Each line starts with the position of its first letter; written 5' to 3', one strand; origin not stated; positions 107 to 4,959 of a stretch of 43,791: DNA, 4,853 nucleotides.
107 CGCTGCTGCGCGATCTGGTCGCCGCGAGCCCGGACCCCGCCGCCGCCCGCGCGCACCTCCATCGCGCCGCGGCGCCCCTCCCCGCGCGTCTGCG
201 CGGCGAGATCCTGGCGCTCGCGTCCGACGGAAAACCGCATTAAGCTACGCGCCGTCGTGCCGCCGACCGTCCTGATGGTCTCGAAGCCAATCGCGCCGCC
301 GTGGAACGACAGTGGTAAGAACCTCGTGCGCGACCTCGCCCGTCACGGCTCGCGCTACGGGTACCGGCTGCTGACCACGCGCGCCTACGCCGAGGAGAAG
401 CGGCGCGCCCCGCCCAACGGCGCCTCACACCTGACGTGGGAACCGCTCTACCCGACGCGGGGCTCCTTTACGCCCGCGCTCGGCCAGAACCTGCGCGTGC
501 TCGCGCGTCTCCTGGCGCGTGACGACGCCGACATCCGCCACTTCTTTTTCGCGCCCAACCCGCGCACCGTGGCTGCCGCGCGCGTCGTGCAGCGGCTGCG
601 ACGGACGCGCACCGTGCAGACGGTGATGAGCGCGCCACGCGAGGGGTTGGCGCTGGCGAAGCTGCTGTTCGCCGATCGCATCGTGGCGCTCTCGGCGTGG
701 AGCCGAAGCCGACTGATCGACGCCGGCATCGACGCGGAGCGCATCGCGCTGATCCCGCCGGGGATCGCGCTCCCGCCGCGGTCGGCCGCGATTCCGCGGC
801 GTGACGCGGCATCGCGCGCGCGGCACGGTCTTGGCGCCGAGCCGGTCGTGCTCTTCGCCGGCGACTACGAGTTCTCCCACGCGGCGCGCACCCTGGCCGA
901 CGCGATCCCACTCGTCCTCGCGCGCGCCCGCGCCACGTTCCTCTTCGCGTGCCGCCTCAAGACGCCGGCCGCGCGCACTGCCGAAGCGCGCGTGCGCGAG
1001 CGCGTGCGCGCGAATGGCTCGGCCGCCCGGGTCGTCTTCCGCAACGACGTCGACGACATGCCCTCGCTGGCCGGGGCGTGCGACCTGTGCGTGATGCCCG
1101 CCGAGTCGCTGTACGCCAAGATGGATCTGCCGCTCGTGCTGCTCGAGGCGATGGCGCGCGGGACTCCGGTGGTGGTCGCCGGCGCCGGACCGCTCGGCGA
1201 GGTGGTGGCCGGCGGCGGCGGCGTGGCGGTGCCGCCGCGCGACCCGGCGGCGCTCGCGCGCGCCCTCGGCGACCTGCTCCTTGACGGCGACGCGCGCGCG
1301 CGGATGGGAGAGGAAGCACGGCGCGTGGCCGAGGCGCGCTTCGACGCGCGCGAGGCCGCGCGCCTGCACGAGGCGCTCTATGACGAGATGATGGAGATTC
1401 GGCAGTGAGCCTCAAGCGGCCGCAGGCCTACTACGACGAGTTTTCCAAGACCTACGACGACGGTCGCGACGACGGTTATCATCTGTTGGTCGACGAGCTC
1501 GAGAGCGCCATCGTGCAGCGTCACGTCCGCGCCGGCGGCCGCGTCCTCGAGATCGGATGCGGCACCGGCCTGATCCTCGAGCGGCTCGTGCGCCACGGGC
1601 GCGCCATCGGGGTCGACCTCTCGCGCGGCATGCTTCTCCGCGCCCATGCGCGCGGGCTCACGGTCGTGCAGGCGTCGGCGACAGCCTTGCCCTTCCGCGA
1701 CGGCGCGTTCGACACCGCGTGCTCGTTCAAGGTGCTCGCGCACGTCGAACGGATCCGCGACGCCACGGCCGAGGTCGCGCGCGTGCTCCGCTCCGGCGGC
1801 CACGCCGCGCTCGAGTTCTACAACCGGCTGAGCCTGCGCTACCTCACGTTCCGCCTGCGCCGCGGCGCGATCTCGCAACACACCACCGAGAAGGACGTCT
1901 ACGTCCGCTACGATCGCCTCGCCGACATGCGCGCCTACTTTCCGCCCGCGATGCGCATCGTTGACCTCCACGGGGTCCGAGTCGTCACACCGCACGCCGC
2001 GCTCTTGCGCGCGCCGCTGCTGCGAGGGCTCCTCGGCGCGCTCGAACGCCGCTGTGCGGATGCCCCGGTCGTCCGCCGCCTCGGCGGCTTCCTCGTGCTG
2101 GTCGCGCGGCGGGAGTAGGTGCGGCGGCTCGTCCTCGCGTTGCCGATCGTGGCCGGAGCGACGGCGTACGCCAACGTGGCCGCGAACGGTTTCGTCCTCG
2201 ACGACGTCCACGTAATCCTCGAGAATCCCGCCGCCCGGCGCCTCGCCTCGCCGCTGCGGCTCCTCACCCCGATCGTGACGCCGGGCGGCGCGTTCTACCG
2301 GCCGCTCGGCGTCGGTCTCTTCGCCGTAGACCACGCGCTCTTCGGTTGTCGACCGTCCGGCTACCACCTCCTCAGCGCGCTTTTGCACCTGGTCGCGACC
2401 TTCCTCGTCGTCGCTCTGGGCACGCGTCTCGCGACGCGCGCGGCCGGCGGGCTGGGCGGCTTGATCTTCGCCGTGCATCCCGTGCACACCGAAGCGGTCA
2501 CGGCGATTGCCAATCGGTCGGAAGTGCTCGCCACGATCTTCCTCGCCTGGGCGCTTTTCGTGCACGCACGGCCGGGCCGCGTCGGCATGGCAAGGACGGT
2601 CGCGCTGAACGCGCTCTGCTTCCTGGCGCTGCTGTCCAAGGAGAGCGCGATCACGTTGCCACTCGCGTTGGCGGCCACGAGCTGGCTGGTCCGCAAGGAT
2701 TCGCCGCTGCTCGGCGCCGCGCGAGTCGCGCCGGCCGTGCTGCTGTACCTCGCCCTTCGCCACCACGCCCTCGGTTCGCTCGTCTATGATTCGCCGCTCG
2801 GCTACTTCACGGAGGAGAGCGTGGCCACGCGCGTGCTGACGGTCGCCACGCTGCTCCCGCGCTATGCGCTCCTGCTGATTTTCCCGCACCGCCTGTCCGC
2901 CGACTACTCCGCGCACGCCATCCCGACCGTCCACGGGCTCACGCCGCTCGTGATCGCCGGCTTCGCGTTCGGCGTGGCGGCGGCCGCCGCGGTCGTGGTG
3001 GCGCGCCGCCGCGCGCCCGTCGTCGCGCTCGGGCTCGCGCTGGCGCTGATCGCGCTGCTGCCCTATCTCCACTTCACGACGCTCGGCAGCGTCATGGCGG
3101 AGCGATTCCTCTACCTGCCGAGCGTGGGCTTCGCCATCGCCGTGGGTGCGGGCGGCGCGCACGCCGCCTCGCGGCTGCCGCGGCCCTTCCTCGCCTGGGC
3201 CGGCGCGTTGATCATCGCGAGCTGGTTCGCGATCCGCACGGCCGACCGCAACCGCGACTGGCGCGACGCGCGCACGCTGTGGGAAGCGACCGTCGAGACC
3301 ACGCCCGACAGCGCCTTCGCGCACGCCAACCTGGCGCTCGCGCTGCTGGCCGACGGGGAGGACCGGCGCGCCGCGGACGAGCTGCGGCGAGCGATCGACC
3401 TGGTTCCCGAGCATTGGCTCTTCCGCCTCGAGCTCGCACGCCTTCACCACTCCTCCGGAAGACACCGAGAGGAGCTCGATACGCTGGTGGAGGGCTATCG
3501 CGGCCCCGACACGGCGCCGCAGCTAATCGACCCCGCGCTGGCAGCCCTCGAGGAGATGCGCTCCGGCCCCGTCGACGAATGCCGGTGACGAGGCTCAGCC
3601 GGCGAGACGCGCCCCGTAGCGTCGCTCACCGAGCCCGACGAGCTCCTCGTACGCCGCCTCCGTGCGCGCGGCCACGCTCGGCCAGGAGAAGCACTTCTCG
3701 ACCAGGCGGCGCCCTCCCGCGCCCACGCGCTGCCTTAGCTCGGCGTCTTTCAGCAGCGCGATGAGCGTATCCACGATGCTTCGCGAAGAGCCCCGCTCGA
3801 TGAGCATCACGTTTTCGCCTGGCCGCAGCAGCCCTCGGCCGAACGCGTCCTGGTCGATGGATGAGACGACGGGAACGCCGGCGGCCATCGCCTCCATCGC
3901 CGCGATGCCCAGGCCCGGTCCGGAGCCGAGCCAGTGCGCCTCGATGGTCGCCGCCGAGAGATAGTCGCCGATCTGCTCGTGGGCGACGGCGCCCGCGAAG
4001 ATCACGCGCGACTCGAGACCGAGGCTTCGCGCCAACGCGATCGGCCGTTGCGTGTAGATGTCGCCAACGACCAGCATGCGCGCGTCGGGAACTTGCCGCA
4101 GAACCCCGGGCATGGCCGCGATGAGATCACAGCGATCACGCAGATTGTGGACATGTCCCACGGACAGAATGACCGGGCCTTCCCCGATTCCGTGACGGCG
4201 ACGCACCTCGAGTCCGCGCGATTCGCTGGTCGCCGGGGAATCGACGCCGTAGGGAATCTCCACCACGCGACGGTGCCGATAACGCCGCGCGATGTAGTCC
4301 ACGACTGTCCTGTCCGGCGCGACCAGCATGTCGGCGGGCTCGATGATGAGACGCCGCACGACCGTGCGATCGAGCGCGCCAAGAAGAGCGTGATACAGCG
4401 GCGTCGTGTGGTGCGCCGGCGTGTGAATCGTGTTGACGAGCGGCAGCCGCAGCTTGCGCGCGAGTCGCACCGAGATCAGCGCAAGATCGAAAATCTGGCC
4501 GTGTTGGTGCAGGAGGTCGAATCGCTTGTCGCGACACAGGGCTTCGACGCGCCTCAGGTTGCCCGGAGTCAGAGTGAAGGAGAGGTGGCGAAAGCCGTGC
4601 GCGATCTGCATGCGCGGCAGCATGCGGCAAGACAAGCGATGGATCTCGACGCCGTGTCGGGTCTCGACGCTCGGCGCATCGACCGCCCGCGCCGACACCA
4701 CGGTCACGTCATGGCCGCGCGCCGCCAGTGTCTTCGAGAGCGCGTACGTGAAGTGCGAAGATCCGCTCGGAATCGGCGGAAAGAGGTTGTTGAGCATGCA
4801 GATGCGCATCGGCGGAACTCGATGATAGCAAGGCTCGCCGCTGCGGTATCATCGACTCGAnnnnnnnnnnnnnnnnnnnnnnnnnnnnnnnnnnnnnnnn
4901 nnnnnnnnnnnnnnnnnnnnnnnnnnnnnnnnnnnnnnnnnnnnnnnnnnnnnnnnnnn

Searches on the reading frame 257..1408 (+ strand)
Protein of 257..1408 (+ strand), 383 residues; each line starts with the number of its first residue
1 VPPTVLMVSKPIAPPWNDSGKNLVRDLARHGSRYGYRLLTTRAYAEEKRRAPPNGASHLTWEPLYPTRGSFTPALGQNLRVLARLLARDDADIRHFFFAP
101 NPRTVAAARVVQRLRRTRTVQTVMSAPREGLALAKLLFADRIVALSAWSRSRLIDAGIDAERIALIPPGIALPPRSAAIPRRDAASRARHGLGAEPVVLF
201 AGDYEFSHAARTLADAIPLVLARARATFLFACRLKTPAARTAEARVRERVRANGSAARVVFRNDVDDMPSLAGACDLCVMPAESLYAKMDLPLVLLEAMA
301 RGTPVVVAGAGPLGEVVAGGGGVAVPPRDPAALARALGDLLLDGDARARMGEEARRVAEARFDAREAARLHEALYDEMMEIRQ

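Call 23: search_protein_families(library=pfam, proteins=[window:257-1408:+], max_evalue=0.001)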
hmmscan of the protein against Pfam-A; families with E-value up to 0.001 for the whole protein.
window:257-1408:+ (383 aa): 6 families
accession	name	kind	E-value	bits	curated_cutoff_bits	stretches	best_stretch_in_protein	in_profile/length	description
PF13692.12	Glyco_trans_1_4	-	7.6e-22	78.5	27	1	195-343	1-142/142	Glycosyl transferases group 1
PF00534.26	Glycos_transf_1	-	2e-17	63.7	26.4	1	194-356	14-171/172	Glycosyl transferases group 1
PF13439.12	Glyco_transf_4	-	3.5e-09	37.3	28.5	1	23-170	7-166/170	Glycosyltransferase Family 4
PF13579.12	Glyco_trans_4_4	-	3.5e-08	34.4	29.7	1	24-169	7-158/158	Glycosyl transferase 4-like domain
PF13524.12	Glyco_trans_1_2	-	0.00028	21.3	25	1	263-368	33-139/144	Glycosyl transferase-like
PF20706.3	GT4-conflict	-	0.00074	19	26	0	194-376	196-374/385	Family 4 Glycosyltransferase in conflict systems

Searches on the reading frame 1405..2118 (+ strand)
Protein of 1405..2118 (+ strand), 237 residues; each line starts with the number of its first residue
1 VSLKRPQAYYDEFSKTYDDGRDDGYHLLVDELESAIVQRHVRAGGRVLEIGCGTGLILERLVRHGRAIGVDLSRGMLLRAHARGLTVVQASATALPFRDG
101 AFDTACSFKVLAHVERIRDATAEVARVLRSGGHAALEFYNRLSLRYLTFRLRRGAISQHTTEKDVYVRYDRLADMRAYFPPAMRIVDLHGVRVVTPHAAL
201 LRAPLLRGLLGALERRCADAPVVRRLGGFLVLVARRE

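Call 23: search_protein_families(library=pfam, proteins=[window:1405-2118:+], max_evalue=0.001)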
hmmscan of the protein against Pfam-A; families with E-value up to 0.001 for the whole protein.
window:1405-2118:+ (237 aa): 8 families
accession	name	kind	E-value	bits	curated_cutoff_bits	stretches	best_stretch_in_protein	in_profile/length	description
PF08241.18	Methyltransf_11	-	8.7e-22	78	21.2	1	48-135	1-94/95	Methyltransferase domain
PF13649.12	Methyltransf_25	-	3.1e-19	69.9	27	1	47-132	1-97/97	Methyltransferase domain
PF08242.18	Methyltransf_12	-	1.3e-12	48.8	30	1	48-133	1-97/98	Methyltransferase domain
PF13489.12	Methyltransf_23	-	3.7e-11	43.5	27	1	42-142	21-122/164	Methyltransferase domain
PF13847.12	Methyltransf_31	-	1.1e-10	41.8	27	1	43-140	3-113/145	Methyltransferase domain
PF07021.18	MetW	-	2.8e-09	37.3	21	1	35-127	5-101/193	Methionine biosynthesis protein MetW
PF01209.24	Ubie_methyltran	-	7.4e-07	29.2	20.1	1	40-138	44-154/233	ubiE/COQ5 methyltransferase family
PF05148.21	Methyltransf_8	-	0.00078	19.8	27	0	43-135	72-155/219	Hypothetical methyltransferase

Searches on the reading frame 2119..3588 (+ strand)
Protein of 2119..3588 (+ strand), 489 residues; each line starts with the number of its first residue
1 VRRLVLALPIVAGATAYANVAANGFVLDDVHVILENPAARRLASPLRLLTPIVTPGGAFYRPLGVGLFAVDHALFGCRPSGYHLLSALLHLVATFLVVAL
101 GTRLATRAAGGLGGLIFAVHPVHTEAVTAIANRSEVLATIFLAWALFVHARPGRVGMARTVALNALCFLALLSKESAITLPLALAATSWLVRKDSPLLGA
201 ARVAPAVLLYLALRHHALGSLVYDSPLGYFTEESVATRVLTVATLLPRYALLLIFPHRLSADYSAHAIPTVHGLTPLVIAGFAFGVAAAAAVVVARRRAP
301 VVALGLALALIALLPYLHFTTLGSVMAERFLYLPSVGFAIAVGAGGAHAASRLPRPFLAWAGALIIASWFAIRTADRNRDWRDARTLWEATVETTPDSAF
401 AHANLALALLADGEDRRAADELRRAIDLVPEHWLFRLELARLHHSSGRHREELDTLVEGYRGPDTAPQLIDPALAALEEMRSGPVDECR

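Call 23: search_protein_families(library=pfam, proteins=[window:2119-3588:+], max_evalue=0.001)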
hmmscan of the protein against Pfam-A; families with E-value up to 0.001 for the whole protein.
window:2119-3588:+ (489 aa): 4 families
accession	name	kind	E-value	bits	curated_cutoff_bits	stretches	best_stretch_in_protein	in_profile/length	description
PF08409.16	TMTC_DUF1736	-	4.5e-08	33.4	27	1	232-275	17-60/75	Protein O-mannosyl-transferase TMTC, DUF1736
PF13432.12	TPR_16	-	5.1e-07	30.5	32.7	1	373-425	5-57/65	Tetratricopeptide repeat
PF07719.23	TPR_2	-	0.00033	21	27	0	399-432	1-34/34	Tetratricopeptide repeat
PF13431.12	TPR_17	-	0.00053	20.5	24.4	0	388-415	2-29/34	Tetratricopeptide repeat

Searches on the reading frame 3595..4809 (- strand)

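Call 9: search_protein_families(library=pfam, proteins=[window:3595-4809:-], max_evalue=0.01)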
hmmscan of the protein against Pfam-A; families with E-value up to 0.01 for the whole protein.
window:3595-4809:- (404 aa): 6 families
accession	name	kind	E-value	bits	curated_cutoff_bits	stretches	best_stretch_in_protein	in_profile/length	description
PF00534.26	Glycos_transf_1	-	1.8e-21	76.8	26.4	1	203-367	6-170/172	Glycosyl transferases group 1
PF13579.12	Glyco_trans_4_4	-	6.1e-21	75.8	29.7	1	16-188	2-158/158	Glycosyl transferase 4-like domain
PF13692.12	Glyco_trans_1_4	-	4.5e-20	72.8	27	1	212-355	2-142/142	Glycosyl transferases group 1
PF13439.12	Glyco_transf_4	-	1.5e-19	71.1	28.5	1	15-190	2-167/170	Glycosyltransferase Family 4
PF13477.12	Glyco_trans_4_2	-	3.4e-06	27.7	23.4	1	15-132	7-111/139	Glycosyl transferase 4-like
PF13524.12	Glyco_trans_1_2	-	6.6e-05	23.3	25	1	238-381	10-140/144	Glycosyl transferase-like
